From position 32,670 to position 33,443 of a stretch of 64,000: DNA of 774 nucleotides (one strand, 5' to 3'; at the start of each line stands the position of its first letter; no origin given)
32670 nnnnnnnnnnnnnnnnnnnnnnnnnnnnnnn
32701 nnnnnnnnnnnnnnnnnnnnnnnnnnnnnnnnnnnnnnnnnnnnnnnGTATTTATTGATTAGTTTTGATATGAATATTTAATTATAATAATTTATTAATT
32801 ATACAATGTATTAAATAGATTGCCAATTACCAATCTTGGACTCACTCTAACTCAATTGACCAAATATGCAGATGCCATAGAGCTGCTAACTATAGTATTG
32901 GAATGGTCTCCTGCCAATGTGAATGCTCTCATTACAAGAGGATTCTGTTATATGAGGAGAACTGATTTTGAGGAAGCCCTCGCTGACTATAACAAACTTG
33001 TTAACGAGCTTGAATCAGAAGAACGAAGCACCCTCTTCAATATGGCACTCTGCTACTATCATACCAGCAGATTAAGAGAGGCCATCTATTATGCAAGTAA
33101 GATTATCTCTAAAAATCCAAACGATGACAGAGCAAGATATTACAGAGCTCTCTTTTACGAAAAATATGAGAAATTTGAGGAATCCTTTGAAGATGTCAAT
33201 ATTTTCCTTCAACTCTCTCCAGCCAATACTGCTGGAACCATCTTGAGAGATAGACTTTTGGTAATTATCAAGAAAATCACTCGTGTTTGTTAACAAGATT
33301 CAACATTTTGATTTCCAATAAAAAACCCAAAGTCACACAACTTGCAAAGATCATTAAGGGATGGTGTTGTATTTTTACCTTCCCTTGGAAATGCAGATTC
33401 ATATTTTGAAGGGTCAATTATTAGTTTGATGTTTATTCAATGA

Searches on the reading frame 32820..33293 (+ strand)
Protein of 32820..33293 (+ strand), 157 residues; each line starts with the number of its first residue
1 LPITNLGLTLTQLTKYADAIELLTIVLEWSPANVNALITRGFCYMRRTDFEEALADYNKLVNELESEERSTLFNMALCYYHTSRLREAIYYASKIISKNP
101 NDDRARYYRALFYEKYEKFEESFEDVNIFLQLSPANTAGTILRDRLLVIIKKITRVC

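Call 16: search_protein_families(library=pfam, proteins=[window:32820-33293:+], max_evalue=0.01)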
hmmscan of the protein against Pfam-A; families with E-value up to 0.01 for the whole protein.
window:32820-33293:+ (157 aa): 18 families
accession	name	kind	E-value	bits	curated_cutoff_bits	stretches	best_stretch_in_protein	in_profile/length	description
PF07719.23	TPR_2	-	7.1e-18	63.6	27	2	35-61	2-28/34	Tetratricopeptide repeat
PF00515.34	TPR_1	-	9.1e-15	54.2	27.8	1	71-102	3-34/34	Tetratricopeptide repeat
PF13431.12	TPR_17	-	5.4e-10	39.2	24.4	0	93-121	3-31/34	Tetratricopeptide repeat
PF14559.12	TPR_19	-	3.5e-09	37.3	25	1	14-57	5-48/68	Tetratricopeptide repeat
PF13174.12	TPR_6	-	4.8e-09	36.7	26.3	0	72-101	3-32/33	Tetratricopeptide repeat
PF13371.12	TPR_9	-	4.8e-09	36.5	35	1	12-63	7-58/73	Tetratricopeptide repeat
PF13432.12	TPR_16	-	5.2e-09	36.8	32.7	1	6-61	3-58/65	Tetratricopeptide repeat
PF12895.13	ANAPC3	-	7.5e-08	33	27.2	1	51-121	6-74/82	Anaphase-promoting complex, cyclosome, subunit 3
PF13424.12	TPR_12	-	1.6e-07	31.8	30.1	1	35-93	4-69/77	Tetratricopeptide repeat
PF13181.12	TPR_8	-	1.9e-06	28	25.7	0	4-33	5-34/34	Tetratricopeptide repeat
PF25063.1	ARM_TT21_C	-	4.5e-05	23.8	35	1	12-103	107-198/209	Tetratricopeptide repeat protein 21 C-terminal ARM domain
PF23914.1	TPR_CcmH_CycH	-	6.6e-05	23.2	42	1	14-68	101-155/158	Cytochrome c-type biogenesis protein H TPR domain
PF13176.12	TPR_7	-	0.00041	20.7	27.9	0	4-28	3-27/36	Tetratricopeptide repeat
PF25062.1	ARM_TT21_N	-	0.00064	20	40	1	7-101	107-200/222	Tetratricopeptide repeat protein 21 N-terminal ARM repeat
PF13414.12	TPR_11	-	0.00069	19.7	26.8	0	7-45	1-39/42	TPR repeat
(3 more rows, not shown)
